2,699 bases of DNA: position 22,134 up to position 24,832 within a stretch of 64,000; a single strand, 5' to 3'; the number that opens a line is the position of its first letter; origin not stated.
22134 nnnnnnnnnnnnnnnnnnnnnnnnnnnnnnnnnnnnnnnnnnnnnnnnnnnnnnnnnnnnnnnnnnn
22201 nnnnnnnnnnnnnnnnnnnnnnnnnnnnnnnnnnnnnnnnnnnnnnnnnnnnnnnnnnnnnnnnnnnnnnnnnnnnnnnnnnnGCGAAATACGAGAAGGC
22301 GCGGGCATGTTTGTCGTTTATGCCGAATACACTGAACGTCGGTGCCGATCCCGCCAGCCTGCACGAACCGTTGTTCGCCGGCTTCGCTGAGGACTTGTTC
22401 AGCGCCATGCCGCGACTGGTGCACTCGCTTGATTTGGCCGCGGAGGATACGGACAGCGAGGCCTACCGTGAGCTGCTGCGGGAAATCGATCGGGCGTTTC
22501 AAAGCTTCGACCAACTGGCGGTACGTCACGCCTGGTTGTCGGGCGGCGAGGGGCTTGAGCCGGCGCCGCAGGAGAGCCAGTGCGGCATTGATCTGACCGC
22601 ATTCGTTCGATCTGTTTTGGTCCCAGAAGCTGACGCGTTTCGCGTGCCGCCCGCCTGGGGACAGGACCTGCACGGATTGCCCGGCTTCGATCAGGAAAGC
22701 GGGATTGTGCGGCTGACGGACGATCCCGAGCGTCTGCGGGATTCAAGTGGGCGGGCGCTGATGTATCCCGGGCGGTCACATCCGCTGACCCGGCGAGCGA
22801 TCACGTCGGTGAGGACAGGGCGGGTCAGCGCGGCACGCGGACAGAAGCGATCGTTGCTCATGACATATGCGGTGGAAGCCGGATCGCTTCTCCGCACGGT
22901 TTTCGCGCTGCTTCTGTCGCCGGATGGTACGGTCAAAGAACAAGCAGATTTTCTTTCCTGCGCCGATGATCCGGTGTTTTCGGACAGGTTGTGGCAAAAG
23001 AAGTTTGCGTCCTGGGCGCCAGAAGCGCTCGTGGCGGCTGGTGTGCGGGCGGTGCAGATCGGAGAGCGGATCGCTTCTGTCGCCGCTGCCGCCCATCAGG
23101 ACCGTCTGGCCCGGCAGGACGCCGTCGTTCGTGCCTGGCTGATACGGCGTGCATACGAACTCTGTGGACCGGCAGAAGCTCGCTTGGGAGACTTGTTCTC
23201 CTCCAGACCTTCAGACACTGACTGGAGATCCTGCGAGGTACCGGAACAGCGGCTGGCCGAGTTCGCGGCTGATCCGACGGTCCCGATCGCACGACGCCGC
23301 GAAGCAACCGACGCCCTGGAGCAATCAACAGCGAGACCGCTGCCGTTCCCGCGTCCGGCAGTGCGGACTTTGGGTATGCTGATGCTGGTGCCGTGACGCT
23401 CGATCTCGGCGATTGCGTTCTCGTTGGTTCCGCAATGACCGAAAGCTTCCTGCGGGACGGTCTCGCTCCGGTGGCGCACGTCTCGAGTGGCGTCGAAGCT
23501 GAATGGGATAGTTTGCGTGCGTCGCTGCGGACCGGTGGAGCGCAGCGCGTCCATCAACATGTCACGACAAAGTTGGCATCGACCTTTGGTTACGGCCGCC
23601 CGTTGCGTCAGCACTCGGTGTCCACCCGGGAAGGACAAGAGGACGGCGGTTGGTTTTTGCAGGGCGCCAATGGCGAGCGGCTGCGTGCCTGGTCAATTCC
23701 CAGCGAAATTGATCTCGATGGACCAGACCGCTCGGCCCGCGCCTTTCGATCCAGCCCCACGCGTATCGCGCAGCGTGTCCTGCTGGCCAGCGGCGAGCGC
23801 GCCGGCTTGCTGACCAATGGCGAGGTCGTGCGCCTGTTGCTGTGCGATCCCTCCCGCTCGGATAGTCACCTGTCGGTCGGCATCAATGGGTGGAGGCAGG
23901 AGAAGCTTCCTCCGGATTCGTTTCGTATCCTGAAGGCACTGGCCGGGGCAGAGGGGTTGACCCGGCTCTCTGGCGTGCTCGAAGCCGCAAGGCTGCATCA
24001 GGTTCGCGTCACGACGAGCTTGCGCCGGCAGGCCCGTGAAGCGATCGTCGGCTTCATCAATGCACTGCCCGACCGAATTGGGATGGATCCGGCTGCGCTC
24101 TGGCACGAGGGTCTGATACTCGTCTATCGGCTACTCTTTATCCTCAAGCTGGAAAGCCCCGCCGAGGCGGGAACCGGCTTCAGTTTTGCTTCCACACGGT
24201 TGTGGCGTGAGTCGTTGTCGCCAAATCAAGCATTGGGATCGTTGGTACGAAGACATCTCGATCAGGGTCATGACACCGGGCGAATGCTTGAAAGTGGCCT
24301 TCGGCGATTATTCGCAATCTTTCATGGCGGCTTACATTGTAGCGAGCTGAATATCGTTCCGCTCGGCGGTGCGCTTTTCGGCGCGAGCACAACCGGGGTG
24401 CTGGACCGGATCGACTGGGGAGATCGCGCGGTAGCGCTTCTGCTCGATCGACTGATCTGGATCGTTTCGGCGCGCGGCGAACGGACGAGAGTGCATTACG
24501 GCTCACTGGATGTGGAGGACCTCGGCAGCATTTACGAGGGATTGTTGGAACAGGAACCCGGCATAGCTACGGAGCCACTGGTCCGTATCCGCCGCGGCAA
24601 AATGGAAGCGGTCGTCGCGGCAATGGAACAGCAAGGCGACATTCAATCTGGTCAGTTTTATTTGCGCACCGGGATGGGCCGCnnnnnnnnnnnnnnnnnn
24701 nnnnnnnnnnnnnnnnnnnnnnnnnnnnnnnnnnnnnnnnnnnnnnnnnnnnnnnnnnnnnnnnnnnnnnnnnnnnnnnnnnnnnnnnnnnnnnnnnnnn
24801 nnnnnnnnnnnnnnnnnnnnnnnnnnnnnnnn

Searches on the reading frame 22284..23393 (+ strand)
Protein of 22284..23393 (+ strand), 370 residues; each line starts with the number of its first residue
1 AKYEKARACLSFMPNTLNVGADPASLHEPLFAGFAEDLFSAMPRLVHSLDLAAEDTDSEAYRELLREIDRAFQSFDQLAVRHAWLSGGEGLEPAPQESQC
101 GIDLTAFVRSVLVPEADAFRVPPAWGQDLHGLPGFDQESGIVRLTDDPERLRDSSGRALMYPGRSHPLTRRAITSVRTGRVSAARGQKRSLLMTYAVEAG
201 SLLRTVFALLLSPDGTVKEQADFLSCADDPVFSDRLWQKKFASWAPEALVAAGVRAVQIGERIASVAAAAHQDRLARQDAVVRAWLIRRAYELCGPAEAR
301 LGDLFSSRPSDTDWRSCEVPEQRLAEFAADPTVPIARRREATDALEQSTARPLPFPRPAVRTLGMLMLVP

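Call 53: predict_structure(alignment_id=A4)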
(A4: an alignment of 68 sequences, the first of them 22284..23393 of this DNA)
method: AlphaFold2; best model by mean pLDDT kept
length: 370 residues; sequences in the alignment: 68
mean_pLDDT: 81.8   pTM: 0.62
mean pLDDT of the five models: 81.8, 81.7, 81.5, 80.8, 79.9
residues with pLDDT >= 90: 233; 70-90: 51; 50-70: 13; < 50: 73
segments of 3 or more residues with pLDDT < 50: 1-53, 81-100
pLDDT, mean of each block of 10 residues (from residue 1): 43 37 38 44 44 60 80 65 43 41 87 93 94 95 95 96 93 84 95 97 96 98 93 93 98 98 98 97 97 92 74 89 97 98 95 95 96
secondary structure, 60 per line:
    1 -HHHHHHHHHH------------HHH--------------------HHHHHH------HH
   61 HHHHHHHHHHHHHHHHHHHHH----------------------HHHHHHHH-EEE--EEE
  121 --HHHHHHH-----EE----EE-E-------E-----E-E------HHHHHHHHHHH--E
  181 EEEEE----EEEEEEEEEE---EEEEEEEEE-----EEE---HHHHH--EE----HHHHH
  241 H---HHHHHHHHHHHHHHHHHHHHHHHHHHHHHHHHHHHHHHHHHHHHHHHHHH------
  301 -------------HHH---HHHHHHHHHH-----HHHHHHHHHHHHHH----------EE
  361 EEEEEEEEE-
elements in order: H2-11 H47-52 H59-81 H104-111 E113-115 E118-120 H123-129 H167-177 E180-185 E190-199 E203-211 E217-219 H223-227 H236-241 H245-294 H320-329 H335-348 E359-369

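Call 59: fold_search(model_id=the predicted structure, library=pdb)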
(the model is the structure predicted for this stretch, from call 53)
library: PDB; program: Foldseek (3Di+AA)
matches with E <= 10: 385; with E <= 0.001: 0
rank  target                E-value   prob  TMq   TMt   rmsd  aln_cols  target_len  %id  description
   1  8zak_A                7.4e-01  0.06  0.08  0.12  24.9       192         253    9  Crystal structure of the channel protein CorA from Campylobacter jejuni in complex with Ni2+ (released 2024-06-19)
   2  6ulr_A                8.3e-01  0.07  0.08  0.10  13.3       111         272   15  Molecular basis for tumor infiltrating TCR recognition of hotspot KRAS-G12D mutation (released 2020-05-27)
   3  6jze_A                8.8e-01  0.04  0.08  0.11  17.8       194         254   11  Crystal structure of VASH2-SVBP complex with the magic triangle I3C (released 2019-08-07)
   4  4mng_A                9.3e-01  0.09  0.08  0.10  10.2        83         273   13  Structure of the DP10.7 TCR with CD1d-sulfatide (released 2013-12-18)
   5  7wt3_D                9.3e-01  0.08  0.09  0.14   9.8        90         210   13  Crystal structure of HLA-A*2402 complexed with 4-mer lipopeptide (released 2022-06-22)
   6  8rro_l                9.3e-01  0.05  0.09  0.11   9.3        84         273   19  G12V-TCR complex with HLA-A3 (released 2024-11-20)
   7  8zv9_A                9.9e-01  0.08  0.09  0.12   9.7        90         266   13  Complex structure of HLA2402 with recognizing SARS-CoV-2 Y453F epitope NYNYLFRLF (released 2024-08-21)
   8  6jzd_A                9.9e-01  0.04  0.08  0.11  17.2       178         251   10  Crystal structure of peptide-bound VASH2-SVBP complex (released 2019-07-17)
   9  9l47_D                1.0e+00  0.05  0.08  0.09   9.4        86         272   14  Crystal structure of HLA-C*12:03-MY9 (released 2025-03-19)
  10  5gke_A                1.1e+00  0.06  0.07  0.10  12.1        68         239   13  Structure of EndoMS-dsDNA1 complex (released 2016-11-02)
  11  3sdx_C                1.2e+00  0.07  0.09  0.11  10.8        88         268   15  Crystal structure of human autoreactive-Valpha24 NKT TCR in complex with CD1d-beta-galactosylceramide (released 2011-10-05)
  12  7cpo_A                1.2e+00  0.06  0.10  0.13   9.6        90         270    9  Crystal Structure of Anolis carolinensis MHC I complex (released 2021-01-27)
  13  7eu2_A                1.2e+00  0.07  0.11  0.13   8.9        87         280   14  Complex structure of HLA0201 with recognizing SARS-CoV-2 epitope S1 (released 2021-08-25)
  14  4mq7_A                1.2e+00  0.05  0.08  0.10  10.6        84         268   15  Structure of human CD1d-sulfatide (released 2013-12-18)
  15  1b0r_A                1.3e+00  0.09  0.10  0.13   9.6        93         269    9  CRYSTAL STRUCTURE OF HLA-A*0201 COMPLEXED WITH A PEPTIDE WITH THE CARBOXYL-TERMINAL GROUP SUBSTITUTED BY A METHYL GROU (released 1999-11-25)
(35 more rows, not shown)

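Call 89: fold_search(model_id=the predicted structure, library=viral)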
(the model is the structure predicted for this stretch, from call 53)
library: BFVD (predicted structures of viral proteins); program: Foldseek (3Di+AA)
matches with E <= 10: 228; with E <= 0.001: 0
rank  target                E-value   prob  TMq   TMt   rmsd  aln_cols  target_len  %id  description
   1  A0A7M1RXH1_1          5.9e-02  0.15  0.08  0.03  27.1       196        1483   13  Uncharacterized protein [uncultured phage cr108_1]
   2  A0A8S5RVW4            2.7e-01  0.10  0.10  0.18  22.4       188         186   11  Uncharacterized protein [Siphoviridae sp. ctHip2]
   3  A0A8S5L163            2.7e-01  0.06  0.08  0.08  19.7       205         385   11  Maturation protein (Fragment) [ssRNA phage SRR7976326_4]
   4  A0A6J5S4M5            3.4e-01  0.11  0.11  0.17  25.3       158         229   14  Uncharacterized protein [uncultured Caudovirales phage]
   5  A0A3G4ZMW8            5.1e-01  0.09  0.08  0.17  11.7        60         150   13  Uncharacterized protein [Terrestrivirus sp.]
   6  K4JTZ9                5.1e-01  0.07  0.08  0.14  30.3       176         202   15  Uncharacterized protein [Caulobacter phage CcrSwift]
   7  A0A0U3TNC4            7.3e-01  0.05  0.08  0.15  21.6       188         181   12  Uncharacterized protein [Arthrobacter phage Tank]
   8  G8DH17                7.7e-01  0.04  0.08  0.04  18.8       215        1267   18  (no name in the UniProt tables at hand)
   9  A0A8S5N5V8            8.7e-01  0.33  0.09  0.21   8.9        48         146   21  Uncharacterized protein [Siphoviridae sp. ctCCv12]
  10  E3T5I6                1.0e+00  0.03  0.09  0.08  17.2       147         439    7  Uncharacterized protein [Cafeteria roenbergensis virus (strain BV-PW1)]
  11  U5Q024                1.1e+00  0.23  0.08  0.14   4.0        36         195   28  Uncharacterized protein [Bacillus phage Riggi]
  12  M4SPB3                1.2e+00  0.05  0.06  0.18  13.4        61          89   16  Uncharacterized protein [Vibrio phage VBP47]
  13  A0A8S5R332            1.2e+00  0.02  0.08  0.08  33.3       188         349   12  Uncharacterized protein [Myoviridae sp. ctxi06]
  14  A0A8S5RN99            1.3e+00  0.03  0.09  0.05  31.9       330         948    9  Minor tail protein [virus sp. ctBS918]
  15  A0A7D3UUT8            1.5e+00  0.02  0.07  0.06  13.7       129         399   12  Leucine-rich repeat protein [Fadolivirus FV1/VV64]
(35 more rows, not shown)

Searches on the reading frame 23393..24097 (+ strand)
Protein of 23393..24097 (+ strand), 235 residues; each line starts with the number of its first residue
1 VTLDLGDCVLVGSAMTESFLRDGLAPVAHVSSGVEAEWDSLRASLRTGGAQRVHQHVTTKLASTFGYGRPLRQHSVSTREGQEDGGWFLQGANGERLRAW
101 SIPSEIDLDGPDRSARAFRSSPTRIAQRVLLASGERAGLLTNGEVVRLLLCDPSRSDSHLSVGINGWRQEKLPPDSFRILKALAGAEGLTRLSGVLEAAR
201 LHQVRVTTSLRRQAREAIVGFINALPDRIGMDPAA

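Call 67: search_solved_structures(query=A5, max_evalue=10, show_alignments=3)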
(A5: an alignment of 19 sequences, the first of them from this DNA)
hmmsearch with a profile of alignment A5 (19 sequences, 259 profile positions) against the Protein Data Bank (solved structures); distinct sequences matched with E-value up to 10: 2.
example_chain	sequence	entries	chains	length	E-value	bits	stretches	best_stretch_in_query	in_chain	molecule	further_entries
1lq7_A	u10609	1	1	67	0.91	11.7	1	26-74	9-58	Alpha3W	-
3n3u_A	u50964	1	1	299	1.4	11.1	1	209-252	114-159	Adenosine monophosphate-protein transferase ibpA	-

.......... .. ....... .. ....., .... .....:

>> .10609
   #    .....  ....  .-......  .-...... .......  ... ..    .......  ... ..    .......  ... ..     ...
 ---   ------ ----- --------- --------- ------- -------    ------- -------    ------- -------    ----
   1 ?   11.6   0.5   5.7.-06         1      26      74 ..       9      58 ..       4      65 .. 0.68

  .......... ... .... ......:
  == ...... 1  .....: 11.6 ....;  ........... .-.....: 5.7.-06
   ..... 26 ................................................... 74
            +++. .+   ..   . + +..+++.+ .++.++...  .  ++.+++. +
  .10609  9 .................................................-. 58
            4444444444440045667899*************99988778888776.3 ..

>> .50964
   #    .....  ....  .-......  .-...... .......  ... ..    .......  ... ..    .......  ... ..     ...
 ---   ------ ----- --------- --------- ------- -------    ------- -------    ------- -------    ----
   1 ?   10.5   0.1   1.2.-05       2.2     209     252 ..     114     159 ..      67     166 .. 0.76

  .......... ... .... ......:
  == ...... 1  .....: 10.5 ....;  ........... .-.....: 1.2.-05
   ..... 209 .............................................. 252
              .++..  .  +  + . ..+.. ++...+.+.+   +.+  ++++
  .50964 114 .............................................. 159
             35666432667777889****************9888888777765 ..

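Call 68: search_protein_families(library=pfam, alignment_id=A5, max_evalue=5)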
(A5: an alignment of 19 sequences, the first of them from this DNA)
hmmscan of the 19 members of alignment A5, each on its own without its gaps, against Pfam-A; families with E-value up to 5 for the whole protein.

A. member 1, seq(235 aa): 1 family
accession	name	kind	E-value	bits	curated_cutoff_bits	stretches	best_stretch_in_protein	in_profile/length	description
PF13284.11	DUF4072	-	0.084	13.7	24.6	1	180-211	16-43/46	Domain of unknown function (DUF4072)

B. families by the number of members that match (of 19 scanned): 6 families
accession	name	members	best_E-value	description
PF11712.13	Vma12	1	0.026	Endoplasmic reticulum-based factor for assembly of V-ATPase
PF07862.16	Nif11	1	0.064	Nif11 domain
PF22270.1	MlrA_helical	1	0.065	Transcriptional regulator MlrA, helical domain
PF13284.11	DUF4072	1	0.084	Domain of unknown function (DUF4072)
PF13601.12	HTH_34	1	0.14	Winged helix DNA-binding domain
PF14745.11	WASH-4_N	1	0.24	WASH complex subunit 4, N-terminal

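Call 86: search_protein_representatives(protein=window:23393-24097:+)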
Query: 235 residues. Proteins with E-value up to 0.001 (for the whole library): 140; up to 1e-10: 97; up to 1e-30: 49. The best 140 are listed.
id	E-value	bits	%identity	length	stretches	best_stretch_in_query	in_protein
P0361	4.8e-93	327.1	68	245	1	1-234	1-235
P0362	2.0e-84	298.9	67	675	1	1-233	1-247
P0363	5.4e-66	238.6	57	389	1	1-228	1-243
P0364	8.3e-63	228.2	94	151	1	60-171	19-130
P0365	6.3e-56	205.7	52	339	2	15-212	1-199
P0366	1.1e-54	201.7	58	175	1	1-183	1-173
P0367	2.9e-53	197.0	52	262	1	1-208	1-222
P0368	2.9e-53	197.0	48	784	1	1-225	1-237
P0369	7.6e-51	189.1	51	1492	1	2-224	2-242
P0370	7.7e-51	189.1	49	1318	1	1-225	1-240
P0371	7.4e-48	179.3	53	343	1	55-227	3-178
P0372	4.0e-46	173.7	49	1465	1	1-227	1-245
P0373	9.6e-46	172.4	45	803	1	31-226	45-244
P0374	2.8e-45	170.9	48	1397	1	1-227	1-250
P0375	2.0e-44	168.1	48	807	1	1-233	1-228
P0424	6.7e-24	101.0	39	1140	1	35-227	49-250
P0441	4.6e-14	68.8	30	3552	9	122-175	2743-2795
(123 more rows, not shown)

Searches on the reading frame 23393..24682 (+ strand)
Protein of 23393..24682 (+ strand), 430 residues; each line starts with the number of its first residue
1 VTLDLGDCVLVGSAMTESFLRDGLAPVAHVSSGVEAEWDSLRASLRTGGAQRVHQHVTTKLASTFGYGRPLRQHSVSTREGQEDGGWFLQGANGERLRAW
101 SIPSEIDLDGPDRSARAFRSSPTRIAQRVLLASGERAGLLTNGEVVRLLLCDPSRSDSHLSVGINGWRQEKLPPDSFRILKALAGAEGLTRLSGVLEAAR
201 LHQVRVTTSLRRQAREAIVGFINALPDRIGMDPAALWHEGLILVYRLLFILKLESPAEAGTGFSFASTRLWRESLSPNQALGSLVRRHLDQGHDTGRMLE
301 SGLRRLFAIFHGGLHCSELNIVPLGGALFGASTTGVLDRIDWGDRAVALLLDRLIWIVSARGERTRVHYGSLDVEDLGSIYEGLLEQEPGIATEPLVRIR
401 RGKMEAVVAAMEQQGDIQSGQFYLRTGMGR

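Call 57: predict_structure(alignment_id=A3)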
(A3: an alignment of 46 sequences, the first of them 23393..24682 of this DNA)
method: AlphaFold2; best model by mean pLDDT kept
length: 430 residues; sequences in the alignment: 46
mean_pLDDT: 85.5   pTM: 0.78
mean pLDDT of the five models: 85.5, 84.8, 84.3, 84.4, 84.3
residues with pLDDT >= 90: 211; 70-90: 171; 50-70: 33; < 50: 15
segments of 3 or more residues with pLDDT < 50: 403-405, 408-414
pLDDT, mean of each block of 10 residues (from residue 1): 82 84 85 87 90 95 95 95 96 95 90 65 94 94 95 81 92 93 93 91 87 92 90 93 93 68 71 85 88 90 93 87 88 89 95 84 78 80 85 66 50 63 69
secondary structure, 60 per line:
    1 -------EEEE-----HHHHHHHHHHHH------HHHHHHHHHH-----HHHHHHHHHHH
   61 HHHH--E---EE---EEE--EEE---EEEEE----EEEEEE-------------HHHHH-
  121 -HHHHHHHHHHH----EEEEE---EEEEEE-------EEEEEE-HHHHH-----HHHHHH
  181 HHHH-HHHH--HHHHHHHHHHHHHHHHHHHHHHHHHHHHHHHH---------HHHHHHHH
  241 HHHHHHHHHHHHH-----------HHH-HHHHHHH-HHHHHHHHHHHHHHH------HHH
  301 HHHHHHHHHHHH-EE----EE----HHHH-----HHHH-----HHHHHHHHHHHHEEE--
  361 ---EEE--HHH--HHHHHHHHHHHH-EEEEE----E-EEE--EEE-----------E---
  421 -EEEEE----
elements in order: E8-11 H17-28 H35-44 H50-64 E76-78 E81-83 E87-91 E96-101 H115-119 H122-132 E137-141 E145-150 E158-163 H165-169 H175-184 H186-189 H192-223 H233-253 H269-275 H277-291 H298-312 H326-329 H335-338 H344-355 E356-358 E364-366 H374-385 E387-391 E398-400 E403-405 E422-426

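Call 60: fold_search(model_id=the predicted structure, library=pdb)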
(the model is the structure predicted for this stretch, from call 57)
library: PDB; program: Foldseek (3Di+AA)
matches with E <= 10: 265; with E <= 0.001: 0
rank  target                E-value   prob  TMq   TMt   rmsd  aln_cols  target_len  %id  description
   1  7lo5_A                3.9e-03  0.82  0.19  0.09  19.4       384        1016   11  cryoEM structure DrdV-DNA complex (released 2021-03-17)
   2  3s1s                  7.6e-03  0.63  0.19  0.11  15.3       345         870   12  Characterization and crystal structure of the type IIG restriction endonuclease BpuSI (released 2011-07-13)
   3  7lvv_B                2.1e-02  0.51  0.19  0.10  19.2       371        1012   10  cryoEM structure DrdV-DNA complex (released 2021-03-17)
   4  4mcw_A                3.6e-02  0.14  0.13  0.15  19.9       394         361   13  Crystal structure of a HD-GYP domain (a cyclic-di-GMP phosphodiesterase) containing a tri-nuclear metal centre (released 2014-02-19)
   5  7lo5_B                4.2e-02  0.41  0.19  0.09  17.9       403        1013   10  cryoEM structure DrdV-DNA complex (released 2021-03-17)
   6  7lvv_A                8.5e-02  0.30  0.18  0.09  20.4       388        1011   11  cryoEM structure DrdV-DNA complex (released 2021-03-17)
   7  9euy_A                1.2e-01  0.18  0.12  0.11  18.5       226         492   17  Cryo-EM structure of the full-length Pseudomonas aeruginosa bacteriophytochrome in its Pfr state (released 2024-09-04)
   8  8rjt_A                1.6e-01  0.08  0.13  0.12  21.2       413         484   12  Serial femtosecond X-ray structure of a fluorescence optimized bathy phytochrome PAiRFP2 derived from wild-type Agp2 i (released 2025-05-14)
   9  3nhq_F                1.7e-01  0.14  0.12  0.11  18.0       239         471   16  The dark Pfr structure of the photosensory core module of P. aeruginosa Bacteriophytochrome (released 2011-11-30)
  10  3nop                  1.8e-01  0.11  0.12  0.11  17.4       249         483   15  Light-induced intermediate structure L1 of Pseudomonas aeruginosa bacteriophytochrome (released 2012-11-07)
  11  8rjs_A                1.8e-01  0.08  0.14  0.13  21.3       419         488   12  Serial femtosecond X-ray structure of a fluorescence optimized bathy phytochrome PAiRFP2 derived from wild-type Agp2 i (released 2025-05-14)
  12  8rjn_B                1.9e-01  0.08  0.15  0.14  22.3       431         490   11  Serial femtosecond X-ray structure of a fluorescence optimized bathy phytochrome PAiRFP2 derived from wild-type Agp2 i (released 2025-05-14)
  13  8rjp_B                2.0e-01  0.09  0.16  0.14  21.1       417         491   10  Serial femtosecond X-ray structure of a fluorescence optimized bathy phytochrome PAiRFP2 derived from wild-type Agp2 i (released 2025-05-14)
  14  3nhq_B                2.2e-01  0.12  0.12  0.11  18.3       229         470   15  The dark Pfr structure of the photosensory core module of P. aeruginosa Bacteriophytochrome (released 2011-11-30)
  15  9jry_B                2.4e-01  0.13  0.13  0.12  18.2       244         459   11  Crystal structure of FiDCB, a dual-cysteine cyanobacterial phytochrome of Fischerella sp. PCC 9605 (released 2025-01-22)
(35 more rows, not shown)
